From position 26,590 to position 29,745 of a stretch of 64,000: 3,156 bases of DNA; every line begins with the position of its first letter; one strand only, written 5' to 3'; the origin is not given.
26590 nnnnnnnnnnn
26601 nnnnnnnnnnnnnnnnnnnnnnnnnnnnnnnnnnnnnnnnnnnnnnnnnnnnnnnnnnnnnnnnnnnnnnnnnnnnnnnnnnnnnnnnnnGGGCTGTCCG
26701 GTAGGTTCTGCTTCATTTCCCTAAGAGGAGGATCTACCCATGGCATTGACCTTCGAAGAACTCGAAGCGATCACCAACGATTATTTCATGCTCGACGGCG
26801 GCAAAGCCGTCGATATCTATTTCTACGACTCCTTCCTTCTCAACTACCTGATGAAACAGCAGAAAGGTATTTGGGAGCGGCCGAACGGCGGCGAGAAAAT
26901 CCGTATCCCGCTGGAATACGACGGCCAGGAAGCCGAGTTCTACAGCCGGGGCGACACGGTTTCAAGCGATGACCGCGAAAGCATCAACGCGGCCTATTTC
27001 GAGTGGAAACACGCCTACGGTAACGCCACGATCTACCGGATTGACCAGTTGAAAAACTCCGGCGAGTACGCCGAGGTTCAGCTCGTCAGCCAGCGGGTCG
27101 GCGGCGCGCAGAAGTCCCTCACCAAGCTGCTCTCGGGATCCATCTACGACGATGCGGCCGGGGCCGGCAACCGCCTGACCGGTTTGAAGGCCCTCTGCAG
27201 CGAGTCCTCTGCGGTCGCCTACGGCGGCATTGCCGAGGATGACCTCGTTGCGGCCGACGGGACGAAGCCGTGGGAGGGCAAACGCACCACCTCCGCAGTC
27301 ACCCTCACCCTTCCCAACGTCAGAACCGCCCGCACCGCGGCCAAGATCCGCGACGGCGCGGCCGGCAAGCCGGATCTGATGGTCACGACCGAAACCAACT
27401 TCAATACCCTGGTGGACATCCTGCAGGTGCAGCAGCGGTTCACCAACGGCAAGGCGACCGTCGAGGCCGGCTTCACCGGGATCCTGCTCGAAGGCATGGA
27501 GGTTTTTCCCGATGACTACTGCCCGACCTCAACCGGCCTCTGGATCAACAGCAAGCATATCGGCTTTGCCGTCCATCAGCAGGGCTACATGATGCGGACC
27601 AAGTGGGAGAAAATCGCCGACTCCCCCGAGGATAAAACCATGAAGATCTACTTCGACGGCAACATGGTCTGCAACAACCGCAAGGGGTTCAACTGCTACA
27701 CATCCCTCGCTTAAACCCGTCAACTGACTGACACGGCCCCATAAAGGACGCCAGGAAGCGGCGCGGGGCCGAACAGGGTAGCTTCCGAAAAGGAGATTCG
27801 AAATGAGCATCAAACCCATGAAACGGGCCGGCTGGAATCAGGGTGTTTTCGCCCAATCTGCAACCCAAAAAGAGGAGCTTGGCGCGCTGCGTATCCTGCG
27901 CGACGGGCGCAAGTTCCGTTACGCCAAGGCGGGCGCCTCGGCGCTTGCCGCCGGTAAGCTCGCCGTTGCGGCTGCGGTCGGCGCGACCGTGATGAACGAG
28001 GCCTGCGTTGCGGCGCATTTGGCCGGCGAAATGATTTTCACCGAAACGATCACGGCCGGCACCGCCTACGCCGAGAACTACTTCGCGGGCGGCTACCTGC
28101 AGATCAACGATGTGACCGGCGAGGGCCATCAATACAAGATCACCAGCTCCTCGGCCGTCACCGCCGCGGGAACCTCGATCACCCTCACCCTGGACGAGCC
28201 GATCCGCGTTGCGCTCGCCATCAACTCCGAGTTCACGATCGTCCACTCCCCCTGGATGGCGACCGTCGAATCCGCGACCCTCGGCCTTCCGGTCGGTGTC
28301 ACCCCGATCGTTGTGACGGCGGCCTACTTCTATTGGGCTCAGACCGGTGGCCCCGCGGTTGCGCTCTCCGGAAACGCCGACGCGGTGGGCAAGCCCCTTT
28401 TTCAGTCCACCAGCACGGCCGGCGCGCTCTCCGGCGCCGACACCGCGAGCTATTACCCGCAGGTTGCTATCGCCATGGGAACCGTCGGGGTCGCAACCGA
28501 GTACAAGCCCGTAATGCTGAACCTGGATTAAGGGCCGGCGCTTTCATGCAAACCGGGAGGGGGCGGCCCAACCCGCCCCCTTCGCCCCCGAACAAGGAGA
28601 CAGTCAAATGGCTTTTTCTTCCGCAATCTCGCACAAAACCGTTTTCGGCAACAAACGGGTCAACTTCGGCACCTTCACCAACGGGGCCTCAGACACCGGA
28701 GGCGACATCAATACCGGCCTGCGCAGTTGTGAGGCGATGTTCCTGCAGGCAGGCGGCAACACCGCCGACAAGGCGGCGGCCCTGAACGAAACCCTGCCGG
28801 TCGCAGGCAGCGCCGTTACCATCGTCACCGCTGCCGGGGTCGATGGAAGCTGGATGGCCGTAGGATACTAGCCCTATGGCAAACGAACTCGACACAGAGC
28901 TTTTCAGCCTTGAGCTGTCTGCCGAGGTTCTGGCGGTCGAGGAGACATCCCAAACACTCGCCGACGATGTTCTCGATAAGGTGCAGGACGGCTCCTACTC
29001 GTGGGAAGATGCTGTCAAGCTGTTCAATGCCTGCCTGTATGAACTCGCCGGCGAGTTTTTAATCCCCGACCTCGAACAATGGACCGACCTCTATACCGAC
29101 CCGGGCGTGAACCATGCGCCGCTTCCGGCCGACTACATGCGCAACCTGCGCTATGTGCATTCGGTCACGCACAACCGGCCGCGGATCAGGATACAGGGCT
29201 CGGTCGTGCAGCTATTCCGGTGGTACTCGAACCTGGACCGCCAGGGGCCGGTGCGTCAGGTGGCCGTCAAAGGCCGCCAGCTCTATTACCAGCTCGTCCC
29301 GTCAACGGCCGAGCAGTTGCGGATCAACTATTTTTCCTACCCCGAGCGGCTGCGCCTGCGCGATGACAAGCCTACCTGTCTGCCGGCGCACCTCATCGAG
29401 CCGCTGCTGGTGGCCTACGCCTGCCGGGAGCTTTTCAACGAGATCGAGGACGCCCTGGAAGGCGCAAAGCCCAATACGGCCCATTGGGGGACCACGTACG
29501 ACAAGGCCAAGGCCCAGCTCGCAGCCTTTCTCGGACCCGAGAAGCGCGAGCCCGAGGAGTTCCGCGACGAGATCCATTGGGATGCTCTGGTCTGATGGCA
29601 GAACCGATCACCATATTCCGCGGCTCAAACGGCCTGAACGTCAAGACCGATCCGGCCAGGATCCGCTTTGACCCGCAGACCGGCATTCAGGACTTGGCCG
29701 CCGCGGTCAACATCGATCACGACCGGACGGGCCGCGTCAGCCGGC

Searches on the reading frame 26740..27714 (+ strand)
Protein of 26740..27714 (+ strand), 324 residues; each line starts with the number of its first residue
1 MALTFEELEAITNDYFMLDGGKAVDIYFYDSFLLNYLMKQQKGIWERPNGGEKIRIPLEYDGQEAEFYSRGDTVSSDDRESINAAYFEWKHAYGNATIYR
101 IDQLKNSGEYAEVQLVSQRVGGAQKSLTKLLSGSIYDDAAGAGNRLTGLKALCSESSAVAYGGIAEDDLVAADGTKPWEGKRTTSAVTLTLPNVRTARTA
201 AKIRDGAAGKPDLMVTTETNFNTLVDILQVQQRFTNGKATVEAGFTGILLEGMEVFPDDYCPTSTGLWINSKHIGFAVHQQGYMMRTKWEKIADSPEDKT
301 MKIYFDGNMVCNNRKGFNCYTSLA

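Call 10: search_protein_families(library=phrogs, proteins=[window:26740-27714:+], max_evalue=0.001)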
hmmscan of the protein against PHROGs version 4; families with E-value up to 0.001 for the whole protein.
window:26740-27714:+ (324 aa): 2 families
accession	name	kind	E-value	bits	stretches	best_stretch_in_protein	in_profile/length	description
phrog_9953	-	head and packaging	1.4e-30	107.8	1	3-315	7-321/329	major head protein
phrog_14242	-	head and packaging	4.4e-05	23.3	1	209-318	273-383/396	major head protein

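Call 13: search_dna_similar(query=window:26740-27714:+, collection=phages, mode=protein, max_rows=25)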
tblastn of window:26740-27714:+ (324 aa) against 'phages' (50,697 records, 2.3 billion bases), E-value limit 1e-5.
Records with a match: 51; places in all: 51; records where one place covers at least 80% of the query: 9.
Best place of each record, by identity: <60% 51.
By first word of the organism name: Brucella 41; Myxococcus 3; Bacteriophage 2; Bradyrhizobium 1; Caudoviricetes 1; Stenotrophomonas 1; Methanosarcina 1; Ruegeria 1.
By host as written in the record: Brucella abortus S19 14; Brucella sp. 6; Brucella abortus 141 5; Brucella abortus 4; - 3; Myxococcus xanthus strain DK883 2; brucella abortus 141 2; Brucella melitensis 16M 2; and 12 more.
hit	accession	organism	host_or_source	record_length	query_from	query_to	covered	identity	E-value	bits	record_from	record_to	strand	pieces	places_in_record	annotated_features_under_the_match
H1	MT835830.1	Bacteriophage sp.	human fecal samples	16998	21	313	90%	28.9%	5e-16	84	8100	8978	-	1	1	record has no annotation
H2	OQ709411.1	Myxococcus phage Mx9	Myxococcus xanthus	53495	3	312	96%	27.1%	5e-18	91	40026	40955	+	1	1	putative major capsid protein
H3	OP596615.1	Bradyrhizobium phage ppBjS10J-1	Bradyrhizobium japonicum S10J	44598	21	313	90%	26.4%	3e-13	76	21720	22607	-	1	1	major capsid protein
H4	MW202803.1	Caudoviricetes sp.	Manatee Spring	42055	3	315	97%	23.7%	6e-8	60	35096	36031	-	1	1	major capsid protein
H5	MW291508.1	Stenotrophomonas phage BUCT555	Stenotrophomonas maltophilia 1207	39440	2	281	86%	26.0%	1e-13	77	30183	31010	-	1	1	major capsid protein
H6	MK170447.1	Methanosarcina virus MetMV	Methanosarcina sp.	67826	46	324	86%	24.8%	3e-16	86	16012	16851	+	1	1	hypothetical protein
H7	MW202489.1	Bacteriophage sp.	Manatee Spring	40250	36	314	86%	24.3%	1e-9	65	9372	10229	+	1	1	major virion structural protein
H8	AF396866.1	Myxococcus phage Mx8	Myxococcus xanthus strain DK883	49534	49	312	81%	24.5%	2e-8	62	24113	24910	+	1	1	major virion structural protein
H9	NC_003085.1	Myxococcus phage Mx8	Myxococcus xanthus strain DK883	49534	49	312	81%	24.5%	2e-8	62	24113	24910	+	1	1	major head protein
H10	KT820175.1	Ruegeria phage 45A6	Ruegeria mobilis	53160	66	314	77%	22.4%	9e-8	60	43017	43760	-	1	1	hypothetical protein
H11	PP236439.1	Brucella phage A1_YZhang-2024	Brucella abortus S19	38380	22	164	44%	26.2%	1e-7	59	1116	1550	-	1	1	major head protein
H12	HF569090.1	Brucella phage R/C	Brucella sp.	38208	22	164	44%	26.2%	1e-7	59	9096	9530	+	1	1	R/C_ORF12: putative major capsid protein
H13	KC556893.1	Brucella phage Bk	Brucella melitensis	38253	22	164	44%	26.2%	1e-7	59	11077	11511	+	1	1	major head protein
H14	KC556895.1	Brucella phage R/C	Brucella canis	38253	22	164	44%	26.2%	1e-7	59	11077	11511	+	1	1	major head protein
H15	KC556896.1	Brucella phage S708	Brucella suis S708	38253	22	164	44%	26.2%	1e-7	59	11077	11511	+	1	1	major head protein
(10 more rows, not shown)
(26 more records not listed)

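Call 14: find_related_loci(query=window:26740-27714:+, collection=viral_contigs, flank=10000)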
Query window:26740-27714:+ (324 aa) in viral_contigs; peptide patterns used: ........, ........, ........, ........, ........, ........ (x = any residue, [..] = any of these).
36 stretches matched a pattern; 33 encode a relative of the query (tblastn E <= 1e-3); 32 distinct loci.
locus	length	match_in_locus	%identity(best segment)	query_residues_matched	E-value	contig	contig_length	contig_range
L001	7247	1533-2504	85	1-324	0e+0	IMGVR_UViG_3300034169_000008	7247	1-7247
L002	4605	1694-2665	83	1-324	0e+0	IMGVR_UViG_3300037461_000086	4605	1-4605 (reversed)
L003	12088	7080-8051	73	1-324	1e-166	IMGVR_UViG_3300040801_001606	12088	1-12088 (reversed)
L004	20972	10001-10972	74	1-324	1e-164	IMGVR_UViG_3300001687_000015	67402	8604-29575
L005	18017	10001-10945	74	10-324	2e-162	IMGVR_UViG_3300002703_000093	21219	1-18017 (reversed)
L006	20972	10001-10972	70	1-324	1e-161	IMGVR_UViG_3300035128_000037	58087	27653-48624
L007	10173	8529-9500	70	1-324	3e-161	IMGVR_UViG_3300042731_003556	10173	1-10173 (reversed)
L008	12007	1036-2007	71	1-324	4e-160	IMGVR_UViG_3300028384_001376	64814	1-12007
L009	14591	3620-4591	70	1-324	5e-160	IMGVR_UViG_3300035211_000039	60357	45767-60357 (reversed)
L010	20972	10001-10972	69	1-324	5e-156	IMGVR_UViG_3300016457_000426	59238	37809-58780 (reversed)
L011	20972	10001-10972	69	1-324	8e-156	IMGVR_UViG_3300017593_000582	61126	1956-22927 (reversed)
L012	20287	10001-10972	69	1-324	6e-156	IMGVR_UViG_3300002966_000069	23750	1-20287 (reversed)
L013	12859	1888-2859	69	1-324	8e-156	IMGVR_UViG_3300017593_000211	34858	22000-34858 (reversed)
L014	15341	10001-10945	65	1-315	1e-141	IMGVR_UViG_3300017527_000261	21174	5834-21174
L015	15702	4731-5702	61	1-324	6e-140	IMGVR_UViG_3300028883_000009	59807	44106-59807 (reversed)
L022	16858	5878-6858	55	1-323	4e-117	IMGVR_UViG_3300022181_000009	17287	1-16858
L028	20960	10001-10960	52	3-323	4e-109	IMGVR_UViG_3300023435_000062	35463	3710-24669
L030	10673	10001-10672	73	1-224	6e-108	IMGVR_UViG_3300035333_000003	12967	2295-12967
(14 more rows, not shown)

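Call 16: find_related_loci(query=window:26740-27714:+, collection=genome_contigs, flank=10000)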
Query window:26740-27714:+ (324 aa) in genome_contigs; peptide patterns used: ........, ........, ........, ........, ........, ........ (x = any residue, [..] = any of these).
55 stretches matched a pattern; 4 encode a relative of the query (tblastn E <= 1e-3); 4 distinct loci.
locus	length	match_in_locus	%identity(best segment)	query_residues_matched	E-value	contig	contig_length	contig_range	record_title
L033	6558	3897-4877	55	1-323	7e-117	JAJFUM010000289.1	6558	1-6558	MAG: Deltaproteobacteria bacterium isolate bin.454 k141_2836058, whole genome shotgun sequence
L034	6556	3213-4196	55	1-324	8e-117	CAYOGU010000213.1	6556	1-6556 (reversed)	MAG TPA_asm: uncultured Syntrophus sp. isolate binchicken_co265_2 genome assembly, contig: NODE_15909_length_6556_cov_4.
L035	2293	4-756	50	72-323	3e-84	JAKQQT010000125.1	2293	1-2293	MAG: Armatimonadota bacterium isolate USMO_maxbin.175 k141_470233, whole genome shotgun sequence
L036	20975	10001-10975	50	1-324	6e-108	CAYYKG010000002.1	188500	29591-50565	MAG TPA_asm: uncultured Syntrophorhabdus sp. isolate SRP241326_co4_217 genome assembly, contig: NODE_77_length_188500_co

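Call 19: search_protein_families(library=pfam, proteins=[L012:2553-3608:+, L012:4214-5161:+, L012:5161-6627:+, L030:3930-6149:+, L022:1134-2699:+, L022:2832-4541:+, L033:917-2608:+, L028:6876-7796:+, L011:7603-8385:+, L010:6918-7508:+], max_evalue=0.01)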
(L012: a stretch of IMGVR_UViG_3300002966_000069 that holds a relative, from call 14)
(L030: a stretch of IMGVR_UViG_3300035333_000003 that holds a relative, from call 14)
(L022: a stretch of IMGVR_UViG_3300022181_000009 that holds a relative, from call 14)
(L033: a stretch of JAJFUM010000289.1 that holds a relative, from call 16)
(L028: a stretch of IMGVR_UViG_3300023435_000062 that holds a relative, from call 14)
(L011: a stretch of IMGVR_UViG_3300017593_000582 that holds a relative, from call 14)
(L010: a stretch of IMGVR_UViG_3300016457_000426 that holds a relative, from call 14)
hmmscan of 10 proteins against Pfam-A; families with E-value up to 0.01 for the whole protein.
L012:2553-3608:+ (351 aa): 1 family
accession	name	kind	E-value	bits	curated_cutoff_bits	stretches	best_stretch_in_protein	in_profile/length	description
PF00112.29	Peptidase_C1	-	9.3e-09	36.1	20.7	1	140-329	14-203/220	Papain family cysteine protease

L012:4214-5161:+ (315 aa): 0 families

L012:5161-6627:+ (488 aa): 0 families

L030:3930-6149:+ (739 aa): 0 families

L022:1134-2699:+ (521 aa): 1 family
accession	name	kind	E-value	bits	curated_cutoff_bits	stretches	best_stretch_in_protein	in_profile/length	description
PF02839.19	CBM_5_12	-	6.7e-06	26.5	26.2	1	54-81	1-28/44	Carbohydrate-binding module family 5/12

L022:2832-4541:+ (569 aa): 2 families
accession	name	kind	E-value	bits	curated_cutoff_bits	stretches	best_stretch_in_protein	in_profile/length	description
PF02839.19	CBM_5_12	-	5e-06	26.9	26.2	1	29-60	1-40/44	Carbohydrate-binding module family 5/12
PF01391.23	Collagen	-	0.00044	20.4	27.2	1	73-97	31-55/60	Collagen triple helix repeat (20 copies)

L033:917-2608:+ (563 aa): 1 family
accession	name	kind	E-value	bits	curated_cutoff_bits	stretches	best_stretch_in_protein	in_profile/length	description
PF00294.29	PfkB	-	0.00066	19.5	25.8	1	409-464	210-265/302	pfkB family carbohydrate kinase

L028:6876-7796:+ (306 aa): 0 families

L011:7603-8385:+ (260 aa): 1 family
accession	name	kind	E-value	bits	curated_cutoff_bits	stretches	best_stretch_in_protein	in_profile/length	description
PF13385.13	Laminin_G_3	-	3.4e-20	73.2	27.6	1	67-230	1-150/151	Concanavalin A-like lectin/glucanases superfamily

L010:6918-7508:+ (196 aa): 0 families

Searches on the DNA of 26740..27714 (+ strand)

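Call 88: search_rna_families(source=L018, start=8700, end=10200, threshold=evalue, max_evalue=0.01)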
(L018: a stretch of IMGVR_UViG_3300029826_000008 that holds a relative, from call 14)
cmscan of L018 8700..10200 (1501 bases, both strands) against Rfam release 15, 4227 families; matches with E-value up to 0.01: 2.
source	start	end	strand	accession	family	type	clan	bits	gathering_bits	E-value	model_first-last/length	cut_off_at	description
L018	9138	9273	+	RF00028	Intron_gpI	Intron;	-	45.1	50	6.9e-10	50-157/253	no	Group I catalytic intron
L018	9675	9961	+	RF00028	Intron_gpI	Intron;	-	37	50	1.9e-07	1-253/253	no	Group I catalytic intron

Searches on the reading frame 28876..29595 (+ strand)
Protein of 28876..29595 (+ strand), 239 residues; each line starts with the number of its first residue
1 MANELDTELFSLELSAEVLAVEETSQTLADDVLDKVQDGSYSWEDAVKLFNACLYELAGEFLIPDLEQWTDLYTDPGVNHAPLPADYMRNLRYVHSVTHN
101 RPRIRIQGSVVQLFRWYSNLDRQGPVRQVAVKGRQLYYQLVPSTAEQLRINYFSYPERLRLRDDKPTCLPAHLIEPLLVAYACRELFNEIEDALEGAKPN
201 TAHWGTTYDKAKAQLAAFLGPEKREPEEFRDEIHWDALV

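Call 10: search_protein_families(library=phrogs, proteins=[window:28876-29595:+], max_evalue=0.001)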
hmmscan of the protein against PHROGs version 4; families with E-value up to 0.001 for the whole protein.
window:28876-29595:+ (239 aa): 0 families

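Call 74: search_protein_families(library=pfam, proteins=[window:28876-29595:+], max_evalue=1)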
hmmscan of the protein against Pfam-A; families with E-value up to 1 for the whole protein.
window:28876-29595:+ (239 aa): 1 family
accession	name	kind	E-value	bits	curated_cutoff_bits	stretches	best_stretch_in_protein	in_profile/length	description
PF24175.2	SU10_adaptor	-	2.1e-12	48.4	27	1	26-215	4-181/194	SU10 adaptor protein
